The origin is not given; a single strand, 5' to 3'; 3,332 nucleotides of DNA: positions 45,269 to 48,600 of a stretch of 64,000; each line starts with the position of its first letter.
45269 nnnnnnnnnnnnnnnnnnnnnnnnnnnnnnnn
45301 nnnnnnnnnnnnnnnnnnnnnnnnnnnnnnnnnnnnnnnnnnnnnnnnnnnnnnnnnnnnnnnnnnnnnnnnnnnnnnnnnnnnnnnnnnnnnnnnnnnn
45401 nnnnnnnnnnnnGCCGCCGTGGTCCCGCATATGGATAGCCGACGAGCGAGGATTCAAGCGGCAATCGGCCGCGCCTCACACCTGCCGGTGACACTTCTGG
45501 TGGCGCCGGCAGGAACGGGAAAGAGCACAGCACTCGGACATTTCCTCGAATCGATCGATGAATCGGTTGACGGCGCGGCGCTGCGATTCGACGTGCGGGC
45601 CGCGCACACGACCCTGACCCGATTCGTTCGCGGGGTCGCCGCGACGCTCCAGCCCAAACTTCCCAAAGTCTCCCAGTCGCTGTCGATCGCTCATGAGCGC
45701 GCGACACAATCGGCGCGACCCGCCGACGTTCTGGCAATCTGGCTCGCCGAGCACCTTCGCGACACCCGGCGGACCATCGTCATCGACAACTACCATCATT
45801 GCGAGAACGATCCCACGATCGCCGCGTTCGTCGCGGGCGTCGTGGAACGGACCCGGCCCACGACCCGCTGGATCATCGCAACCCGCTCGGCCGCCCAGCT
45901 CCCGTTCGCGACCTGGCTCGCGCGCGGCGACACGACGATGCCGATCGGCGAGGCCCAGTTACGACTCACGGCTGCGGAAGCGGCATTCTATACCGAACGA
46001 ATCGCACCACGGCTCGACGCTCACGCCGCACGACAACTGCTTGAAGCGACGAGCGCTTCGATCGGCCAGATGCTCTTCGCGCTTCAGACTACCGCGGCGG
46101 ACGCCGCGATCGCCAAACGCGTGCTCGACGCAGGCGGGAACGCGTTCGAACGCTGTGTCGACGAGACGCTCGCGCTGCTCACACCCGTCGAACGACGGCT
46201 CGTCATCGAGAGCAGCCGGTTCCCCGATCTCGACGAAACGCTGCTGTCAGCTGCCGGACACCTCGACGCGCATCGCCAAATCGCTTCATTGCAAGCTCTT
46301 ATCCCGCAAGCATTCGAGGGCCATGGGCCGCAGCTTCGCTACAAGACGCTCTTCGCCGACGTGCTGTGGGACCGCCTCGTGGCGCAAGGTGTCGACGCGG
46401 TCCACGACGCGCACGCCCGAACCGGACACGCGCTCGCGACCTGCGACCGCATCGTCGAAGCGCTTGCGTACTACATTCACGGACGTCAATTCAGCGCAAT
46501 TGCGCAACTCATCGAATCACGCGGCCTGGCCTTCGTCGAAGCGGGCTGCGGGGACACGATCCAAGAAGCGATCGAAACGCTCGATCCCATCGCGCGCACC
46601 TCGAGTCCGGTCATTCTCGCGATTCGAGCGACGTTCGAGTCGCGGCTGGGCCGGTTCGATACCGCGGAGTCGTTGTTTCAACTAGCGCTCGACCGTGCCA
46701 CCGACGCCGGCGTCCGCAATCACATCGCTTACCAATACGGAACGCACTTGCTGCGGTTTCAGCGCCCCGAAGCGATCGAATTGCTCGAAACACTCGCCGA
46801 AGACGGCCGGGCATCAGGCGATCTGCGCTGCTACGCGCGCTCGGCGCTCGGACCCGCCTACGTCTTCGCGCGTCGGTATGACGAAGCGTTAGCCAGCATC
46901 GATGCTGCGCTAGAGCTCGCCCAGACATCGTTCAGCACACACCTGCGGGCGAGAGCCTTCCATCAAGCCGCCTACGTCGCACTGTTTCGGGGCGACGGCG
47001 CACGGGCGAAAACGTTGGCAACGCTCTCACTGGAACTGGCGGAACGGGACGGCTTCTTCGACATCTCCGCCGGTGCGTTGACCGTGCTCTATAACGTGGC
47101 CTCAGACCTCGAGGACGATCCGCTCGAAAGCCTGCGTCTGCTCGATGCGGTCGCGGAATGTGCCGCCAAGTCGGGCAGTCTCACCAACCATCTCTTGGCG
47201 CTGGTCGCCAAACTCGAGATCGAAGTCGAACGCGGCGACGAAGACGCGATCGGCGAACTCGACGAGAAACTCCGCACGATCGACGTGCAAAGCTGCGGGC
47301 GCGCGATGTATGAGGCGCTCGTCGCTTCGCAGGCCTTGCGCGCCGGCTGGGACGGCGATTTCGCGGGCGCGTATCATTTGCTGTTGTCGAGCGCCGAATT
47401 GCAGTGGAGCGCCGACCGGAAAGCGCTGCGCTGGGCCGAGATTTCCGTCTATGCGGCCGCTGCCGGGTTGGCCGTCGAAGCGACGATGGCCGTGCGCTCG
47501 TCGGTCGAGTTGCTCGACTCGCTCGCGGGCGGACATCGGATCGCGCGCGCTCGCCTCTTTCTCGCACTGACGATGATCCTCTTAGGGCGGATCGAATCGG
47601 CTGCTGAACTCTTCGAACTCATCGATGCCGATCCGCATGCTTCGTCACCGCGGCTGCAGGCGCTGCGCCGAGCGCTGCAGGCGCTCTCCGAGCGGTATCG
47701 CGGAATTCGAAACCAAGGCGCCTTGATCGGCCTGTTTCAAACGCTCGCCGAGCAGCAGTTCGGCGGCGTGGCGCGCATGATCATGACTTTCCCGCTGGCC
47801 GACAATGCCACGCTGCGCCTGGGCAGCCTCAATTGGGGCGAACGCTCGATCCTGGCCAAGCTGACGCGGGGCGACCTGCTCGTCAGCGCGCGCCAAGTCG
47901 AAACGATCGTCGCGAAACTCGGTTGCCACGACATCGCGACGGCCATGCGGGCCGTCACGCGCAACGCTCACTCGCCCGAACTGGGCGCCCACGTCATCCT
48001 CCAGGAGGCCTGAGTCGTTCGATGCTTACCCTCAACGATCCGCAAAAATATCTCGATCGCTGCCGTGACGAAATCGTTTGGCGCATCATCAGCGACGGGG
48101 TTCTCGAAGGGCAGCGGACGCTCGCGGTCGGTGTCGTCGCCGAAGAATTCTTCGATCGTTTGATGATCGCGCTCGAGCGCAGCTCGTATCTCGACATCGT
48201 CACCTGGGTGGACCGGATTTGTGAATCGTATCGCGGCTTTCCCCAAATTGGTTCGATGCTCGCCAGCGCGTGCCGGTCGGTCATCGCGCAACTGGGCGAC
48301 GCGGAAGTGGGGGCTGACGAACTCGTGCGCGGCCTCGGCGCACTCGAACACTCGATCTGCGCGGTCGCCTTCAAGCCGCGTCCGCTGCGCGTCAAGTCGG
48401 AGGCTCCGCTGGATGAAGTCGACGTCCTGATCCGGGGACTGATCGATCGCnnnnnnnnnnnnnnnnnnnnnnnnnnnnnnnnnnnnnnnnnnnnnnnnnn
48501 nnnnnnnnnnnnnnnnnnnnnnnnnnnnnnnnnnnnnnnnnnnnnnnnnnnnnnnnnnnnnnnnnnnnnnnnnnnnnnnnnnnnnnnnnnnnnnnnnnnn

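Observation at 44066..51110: c-di-GMP turnover genes embedded between two STAND-type ATPases and a lipoprotein protease: candidate undescribed signalling or defence module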

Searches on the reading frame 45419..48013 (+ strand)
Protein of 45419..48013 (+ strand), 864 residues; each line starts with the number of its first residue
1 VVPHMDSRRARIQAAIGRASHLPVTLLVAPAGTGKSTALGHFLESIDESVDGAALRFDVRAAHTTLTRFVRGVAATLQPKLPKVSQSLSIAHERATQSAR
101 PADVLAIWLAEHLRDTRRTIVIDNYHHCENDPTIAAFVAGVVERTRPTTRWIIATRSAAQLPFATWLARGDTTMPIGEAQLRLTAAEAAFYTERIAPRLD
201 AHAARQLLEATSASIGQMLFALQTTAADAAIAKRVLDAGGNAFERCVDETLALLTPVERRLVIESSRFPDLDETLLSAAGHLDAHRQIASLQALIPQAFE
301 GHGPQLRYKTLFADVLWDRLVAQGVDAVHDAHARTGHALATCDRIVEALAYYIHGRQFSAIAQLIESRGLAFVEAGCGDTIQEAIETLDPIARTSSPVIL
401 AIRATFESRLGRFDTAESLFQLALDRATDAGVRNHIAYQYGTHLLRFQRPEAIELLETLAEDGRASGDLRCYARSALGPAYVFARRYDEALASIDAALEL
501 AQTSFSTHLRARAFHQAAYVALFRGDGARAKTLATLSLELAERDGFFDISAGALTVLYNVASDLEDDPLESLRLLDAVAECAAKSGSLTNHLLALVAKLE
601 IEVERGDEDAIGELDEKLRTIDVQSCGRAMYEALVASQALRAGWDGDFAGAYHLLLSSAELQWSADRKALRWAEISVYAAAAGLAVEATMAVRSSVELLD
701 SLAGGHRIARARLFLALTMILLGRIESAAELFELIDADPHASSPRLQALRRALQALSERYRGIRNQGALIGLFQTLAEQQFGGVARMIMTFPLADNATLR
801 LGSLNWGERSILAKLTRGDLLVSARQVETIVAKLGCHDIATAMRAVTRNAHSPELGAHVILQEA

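Call 3: search_protein_families(library=pfam, proteins=[window:45419-48013:+], max_evalue=0.01)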
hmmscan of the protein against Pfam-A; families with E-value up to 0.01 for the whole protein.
window:45419-48013:+ (864 aa): 5 families
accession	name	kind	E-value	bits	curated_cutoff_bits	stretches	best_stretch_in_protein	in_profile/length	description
PF13401.12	AAA_22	-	3.4e-07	31.1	27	1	24-129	7-97/130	AAA domain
PF13424.12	TPR_12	-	3.7e-07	30.7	30.1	1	477-542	9-76/77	Tetratricopeptide repeat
PF24883.2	NPHP3_N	-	2.2e-05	25.2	24.8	1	18-156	18-164/164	Nephrocystin 3, N-terminal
PF13176.12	TPR_7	-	0.0025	18.2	27.9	0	475-502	3-30/36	Tetratricopeptide repeat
PF13191.12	AAA_16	-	0.003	18.5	32.6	1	9-126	9-142/167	AAA ATPase domain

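Call 4: search_protein_families(library=padloc, proteins=[window:45419-48013:+], max_evalue=0.01)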
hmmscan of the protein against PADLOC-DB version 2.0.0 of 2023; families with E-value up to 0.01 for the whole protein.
window:45419-48013:+ (864 aa): 0 families

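Call 5: search_protein_families(library=ncbifam, proteins=[window:45419-48013:+], max_evalue=0.01)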
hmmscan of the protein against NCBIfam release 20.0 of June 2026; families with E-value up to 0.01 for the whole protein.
window:45419-48013:+ (864 aa): 1 family
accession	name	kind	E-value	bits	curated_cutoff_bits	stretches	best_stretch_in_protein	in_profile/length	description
NF003420.0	PRK04841.1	equivalog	6.7e-22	77.3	537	1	8-526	18-546/903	HTH-type transcriptional regulator MalT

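Call 8: find_encoding_contigs(protein=window:45419-48013:+, flank=10000, max_places=6)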
Protein window:45419-48013:+ (864 aa): no gene with exactly this product is on record in the collection.

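Call 20: find_homologous_proteins(query=window:45419-48013:+, max_evalue=0.00001)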
Query window:45419-48013:+ (864 aa): 54 proteins with E <= 0.00001 among 8000 candidates.
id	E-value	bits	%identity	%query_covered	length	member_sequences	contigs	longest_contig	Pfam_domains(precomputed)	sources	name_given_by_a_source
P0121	0.0e+0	1846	100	100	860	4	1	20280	PF24883.3,PF13424.13,PF13401.13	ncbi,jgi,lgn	jgi:ATP/maltotriose-dependent transcriptional regulator MalT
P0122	0.0e+0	1462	81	98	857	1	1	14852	PF13401.13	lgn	-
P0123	0.0e+0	1368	76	100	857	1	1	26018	PF13401.13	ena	-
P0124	0.0e+0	1348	75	98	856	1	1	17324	PF13401.13,PF13191.13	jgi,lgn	-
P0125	0.0e+0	1147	65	98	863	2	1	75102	PF24883.3,PF13401.13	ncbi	-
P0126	0.0e+0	1135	66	96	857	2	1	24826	PF13401.13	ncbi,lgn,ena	-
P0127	0.0e+0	1048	62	97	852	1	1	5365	PF13401.13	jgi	jgi:hypothetical protein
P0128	0.0e+0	1031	78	72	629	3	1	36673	-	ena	-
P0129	0.0e+0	1026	61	96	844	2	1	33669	PF13401.13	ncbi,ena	-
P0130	0.0e+0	1022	60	96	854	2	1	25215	PF13401.13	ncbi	ncbi:MAG: hypothetical protein NVSMB19_06460 [Vulcanimicrobiaceae bacterium]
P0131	8.0e-295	999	58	98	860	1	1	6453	PF13401.13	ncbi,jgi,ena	jgi:ATP/maltotriose-dependent transcriptional regulator MalT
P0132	1.1e-290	985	59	98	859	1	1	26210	PF13401.13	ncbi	ncbi:MAG: hypothetical protein NVSMB21_15300 [Vulcanimicrobiaceae bacterium]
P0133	3.2e-289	980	58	98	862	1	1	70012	PF13401.13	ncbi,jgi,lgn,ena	jgi:ATP/maltotriose-dependent transcriptional regulator MalT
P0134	2.6e-287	974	57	98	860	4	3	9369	PF13401.13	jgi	-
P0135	1.1e-286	972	57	98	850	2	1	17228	PF13401.13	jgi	-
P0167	3.2e-11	61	26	53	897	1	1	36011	PF25873.1,PF17874.8,PF00196.26,PF13424.13,PF04545.23,PF08281.19,PF13191.13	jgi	jgi:LuxR family maltose regulon positive regulatory protein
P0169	1.0e-10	59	27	41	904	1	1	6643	PF25873.1,PF17874.8,PF00196.26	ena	-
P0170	7.8e-9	53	27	45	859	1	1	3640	PF25873.1,PF17874.8,PF00196.26,PF13424.13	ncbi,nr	ncbi:MAG: LuxR C-terminal-related transcriptional regulator [Cellulomonas sp.]|nr:LuxR C-terminal-re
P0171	8.2e-9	53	27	49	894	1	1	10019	PF25873.1,PF17874.8,PF00196.26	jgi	jgi:LuxR family transcriptional regulator, maltose regulon positive regulatory protein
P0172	1.6e-7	49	27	42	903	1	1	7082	PF25873.1,PF17874.8,PF00196.26,PF13424.13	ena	-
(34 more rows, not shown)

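Call 25: find_related_loci(query=A3, collection=genome_contigs, flank=8000)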
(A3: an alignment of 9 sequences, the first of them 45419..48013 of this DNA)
Query A3 (864 aa) in genome_contigs; peptide patterns used: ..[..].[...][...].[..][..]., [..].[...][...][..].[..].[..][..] (x = any residue, [..] = any of these).
239 stretches matched a pattern; 29 encode a relative of the query (tblastn E <= 1e-3); 29 distinct loci.
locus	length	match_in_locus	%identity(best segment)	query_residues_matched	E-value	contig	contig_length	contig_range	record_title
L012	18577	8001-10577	71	1-864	0e+0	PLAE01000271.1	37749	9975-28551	MAG: Vulcanimicrobiota bacterium isolate bog_1502 73.20111000_S2S.14_contig_30, whole genome shotgun sequence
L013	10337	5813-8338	52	2-847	0e+0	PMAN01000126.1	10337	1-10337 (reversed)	MAG: Vulcanimicrobiota bacterium isolate palsa_1521 73.20120700_P1S.7_contig_10315, whole genome shotgun sequence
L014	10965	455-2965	50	9-849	0e+0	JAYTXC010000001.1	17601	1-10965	MAG: Rhodospirillales bacterium isolate GFS_5928 GFS_5928_0, whole genome shotgun sequence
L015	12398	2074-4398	34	9-798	1e-103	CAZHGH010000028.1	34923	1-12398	MAG TPA_asm: uncultured bacterium isolate SRP272529_co1_161 genome assembly, contig: NODE_1738_length_34923_cov_250.5447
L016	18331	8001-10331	34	9-792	3e-101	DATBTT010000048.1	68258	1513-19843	MAG TPA_asm: Candidatus Baltobacteraceae bacterium isolate SMAG_U4191 k141_1335246, whole genome shotgun sequence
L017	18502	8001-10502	33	9-850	1e-92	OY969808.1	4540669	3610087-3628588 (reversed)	MAG: Candidatus Eremiobacteraeota bacterium isolate MFD04463.bin.c.1 genome assembly, chromosome: 1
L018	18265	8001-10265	32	24-805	5e-91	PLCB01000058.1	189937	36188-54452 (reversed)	MAG: Candidatus Zemynaea palustris isolate palsa_1498 73.20111000_P3M.21_contig_455, whole genome shotgun sequence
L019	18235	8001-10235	32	19-792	5e-81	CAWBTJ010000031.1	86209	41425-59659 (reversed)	MAG: Candidatus Eremiobacteraeota bacterium isolate MFD04580.bin.4.256 genome assembly, contig: contig_25074, whole geno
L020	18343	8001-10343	31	9-802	6e-80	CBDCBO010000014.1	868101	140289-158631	MAG: Candidatus Velthaea sp. isolate 2ea73118-61e7-4ed0-8597-0790c153c079 genome assembly, contig: contig_14, whole geno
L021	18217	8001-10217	34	19-786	7e-79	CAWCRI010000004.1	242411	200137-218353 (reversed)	MAG: Candidatus Eremiobacteraeota bacterium isolate MFD01213.bin.2.159 genome assembly, contig: contig_12069, whole geno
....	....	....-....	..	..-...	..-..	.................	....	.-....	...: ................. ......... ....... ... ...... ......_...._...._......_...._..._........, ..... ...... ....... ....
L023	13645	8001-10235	32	19-793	8e-79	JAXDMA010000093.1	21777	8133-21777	MAG: Vulcanimicrobiota bacterium isolate BP_630 scaffold_1632000, whole genome shotgun sequence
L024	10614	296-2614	33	9-792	3e-78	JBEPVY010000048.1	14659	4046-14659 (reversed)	MAG: Vulcanimicrobiota bacterium isolate 22E.semibin_refined.189_sub NODE_3543_length_14659_cov_10.585319, whole genome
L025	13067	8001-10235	34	19-792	2e-77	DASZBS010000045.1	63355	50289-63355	MAG TPA_asm: Candidatus Elarobacter sp. isolate SMAG_U6421 k141_33728, whole genome shotgun sequence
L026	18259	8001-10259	32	9-792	8e-74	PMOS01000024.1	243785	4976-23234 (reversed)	MAG: Vulcanimicrobiota bacterium isolate palsa_1479 73.20110600_P1M.7_contig_1057, whole genome shotgun sequence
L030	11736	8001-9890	40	65-794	1e-60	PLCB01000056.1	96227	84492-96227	MAG: Candidatus Zemynaea palustris isolate palsa_1498 73.20111000_P3M.21_contig_1933, whole genome shotgun sequence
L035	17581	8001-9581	38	16-678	5e-52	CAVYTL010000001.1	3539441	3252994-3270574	MAG: Candidatus Eremiobacteraeota bacterium isolate MFD09603.bin.2.222 genome assembly, contig: contig_1361, whole genom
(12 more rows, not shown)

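Call 31: search_protein_families(library=pfam, proteins=[L016:7938-11303:+, L020:7944-11273:+, L030:4017-6311:+, L030:6449-7777:+, L030:7767-10766:+, L015:6242-8026:+, L020:1790-4483:+], max_evalue=0.001)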
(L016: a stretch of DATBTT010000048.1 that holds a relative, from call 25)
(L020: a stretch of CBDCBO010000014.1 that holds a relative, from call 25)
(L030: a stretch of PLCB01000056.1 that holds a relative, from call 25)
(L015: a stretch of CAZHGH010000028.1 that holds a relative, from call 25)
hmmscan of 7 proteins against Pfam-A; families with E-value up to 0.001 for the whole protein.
L016:7938-11303:+ (1121 aa): 2 families
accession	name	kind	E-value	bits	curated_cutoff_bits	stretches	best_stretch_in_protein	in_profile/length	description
PF13487.12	HD_5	-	2.2e-32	112.6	27.2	1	953-1110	10-170/170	HD domain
PF01966.28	HD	-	2.5e-16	60.5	22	1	957-1079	1-116/116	HD domain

L020:7944-11273:+ (1109 aa): 3 families
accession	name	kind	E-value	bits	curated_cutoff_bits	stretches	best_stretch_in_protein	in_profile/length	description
PF13487.12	HD_5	-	1.3e-32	113.3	27.2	1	906-1069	4-170/170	HD domain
PF01966.28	HD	-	4.3e-14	53.2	22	1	917-1038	2-116/116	HD domain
PF13401.12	AAA_22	-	5.6e-06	27.1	27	1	34-149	6-107/130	AAA domain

L030:4017-6311:+ (764 aa): 3 families
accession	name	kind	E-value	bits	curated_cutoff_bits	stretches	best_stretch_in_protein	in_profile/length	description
PF00563.25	EAL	-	1.3e-76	257.6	31.3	1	512-746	3-236/236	EAL domain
PF00990.26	GGDEF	-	1.5e-46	158.6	23.8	1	331-490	1-160/161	Diguanylate cyclase, GGDEF domain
PF17158.10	MASE4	-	9.5e-17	61.6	28.4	1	73-292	4-229/239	Membrane-associated sensor, integral membrane domain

L030:6449-7777:+ (442 aa): 0 families

L030:7767-10766:+ (999 aa): 2 families
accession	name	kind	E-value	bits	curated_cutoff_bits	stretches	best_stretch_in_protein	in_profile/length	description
PF25062.1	ARM_TT21_N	-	0.00037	20.7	40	0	336-451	12-126/222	Tetratricopeptide repeat protein 21 N-terminal ARM repeat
PF13424.12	TPR_12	-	0.00043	20.9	30.1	1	388-456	6-76/77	Tetratricopeptide repeat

L015:6242-8026:+ (594 aa): 3 families
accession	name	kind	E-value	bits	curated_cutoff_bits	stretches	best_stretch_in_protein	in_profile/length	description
PF00563.25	EAL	-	1e-46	159.7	31.3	1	357-578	10-236/236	EAL domain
PF00990.26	GGDEF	-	1.8e-46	158.3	23.8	1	173-327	2-159/161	Diguanylate cyclase, GGDEF domain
PF01590.32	GAF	-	3e-06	28.2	22.4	1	29-156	5-130/133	GAF domain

L020:1790-4483:+ (897 aa): 9 families
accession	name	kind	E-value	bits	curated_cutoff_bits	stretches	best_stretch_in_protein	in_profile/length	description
PF13424.12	TPR_12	-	2.4e-13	50.5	30.1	1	690-752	11-76/77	Tetratricopeptide repeat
PF13560.12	HTH_31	-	1.2e-10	42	27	1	70-131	2-63/64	Helix-turn-helix domain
PF17874.7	TPR_MalT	-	6e-09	36.1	45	1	608-862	7-255/336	MalT-like TPR region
PF01381.28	HTH_3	-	9.4e-09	35.6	23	1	74-126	1-52/55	Helix-turn-helix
PF13374.12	TPR_10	-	9e-05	22.8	27.5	0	720-753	1-34/42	Tetratricopeptide repeat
PF00931.28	NB-ARC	-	9.6e-05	22.2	23.5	1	173-299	2-137/248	NB-ARC domain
PF13401.12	AAA_22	-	0.00019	22.2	27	1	186-276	5-97/130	AAA domain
PF12844.13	HTH_19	-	0.00037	20.8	30.2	1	71-121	1-50/64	Helix-turn-helix domain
PF13413.12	HTH_25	-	0.00076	19.7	24.6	0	73-106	1-34/62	Helix-turn-helix domain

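Call 37: search_solved_structures(query=A3, max_evalue=0.1)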
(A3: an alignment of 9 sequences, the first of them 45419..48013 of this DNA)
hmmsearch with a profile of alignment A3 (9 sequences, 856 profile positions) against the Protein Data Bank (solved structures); distinct sequences matched with E-value up to 0.1: 10.
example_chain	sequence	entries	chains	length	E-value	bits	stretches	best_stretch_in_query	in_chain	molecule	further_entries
8bob_C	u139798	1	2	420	2e-21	79.2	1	5-386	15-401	HTH-type transcriptional regulator MalT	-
9k7u_A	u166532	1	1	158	0.00076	21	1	435-541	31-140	Heter-Zn2-HEHE-22A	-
4a1s_A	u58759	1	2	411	0.014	16.8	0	468-541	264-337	PARTNER OF INSCUTEABLE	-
3ro3_A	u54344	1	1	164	0.019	16.4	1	465-539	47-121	G-protein-signaling modulator 2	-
5a7d_B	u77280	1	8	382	0.021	16.2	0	468-541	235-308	PINS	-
4g2v_A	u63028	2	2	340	0.05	15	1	460-539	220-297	G-protein-signaling modulator 2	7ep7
3ro2_A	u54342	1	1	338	0.059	14.8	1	460-539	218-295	G-protein-signaling modulator 2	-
4jhr_A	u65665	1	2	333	0.064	14.7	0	460-539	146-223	G-protein-signaling modulator 2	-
6hc2_A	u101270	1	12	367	0.076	14.4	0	460-539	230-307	G-protein-signaling modulator 2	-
5a6c_A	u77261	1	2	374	0.096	14.1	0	460-539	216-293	G-PROTEIN-SIGNALING MODULATOR 2, AFADIN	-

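Call 42: find_related_loci(query=A3, collection=viral_contigs, flank=5000)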
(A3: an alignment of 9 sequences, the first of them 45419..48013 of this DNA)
Query A3 (864 aa) in viral_contigs; peptide patterns used: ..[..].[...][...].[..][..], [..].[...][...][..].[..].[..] (x = any residue, [..] = any of these).
70 stretches matched a pattern, but none encodes a relative of the query by tblastn (E <= 1e-3).

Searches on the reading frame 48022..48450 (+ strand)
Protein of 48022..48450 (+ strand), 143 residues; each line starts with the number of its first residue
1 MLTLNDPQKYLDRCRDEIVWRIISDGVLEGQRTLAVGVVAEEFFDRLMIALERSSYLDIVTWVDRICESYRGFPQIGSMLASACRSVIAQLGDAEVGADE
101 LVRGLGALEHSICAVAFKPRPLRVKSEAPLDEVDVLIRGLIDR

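Call 48: search_protein_representatives(protein=window:48022-48450:+)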
Query: 143 residues. Proteins with E-value up to 0.001 (for the whole library): 7; up to 1e-10: 2; up to 1e-30: 2. The best 7 are listed.
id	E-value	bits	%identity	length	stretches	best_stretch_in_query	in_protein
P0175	4.3e-36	140.5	54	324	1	13-143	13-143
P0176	4.7e-32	127.4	53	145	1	11-141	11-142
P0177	3.2e-10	56.7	38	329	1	15-118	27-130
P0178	4.3e-08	49.8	31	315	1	21-141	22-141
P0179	3.9e-07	46.7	30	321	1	14-143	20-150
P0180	5.4e-05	39.7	28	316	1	13-136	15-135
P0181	4.4e-04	36.8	26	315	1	9-142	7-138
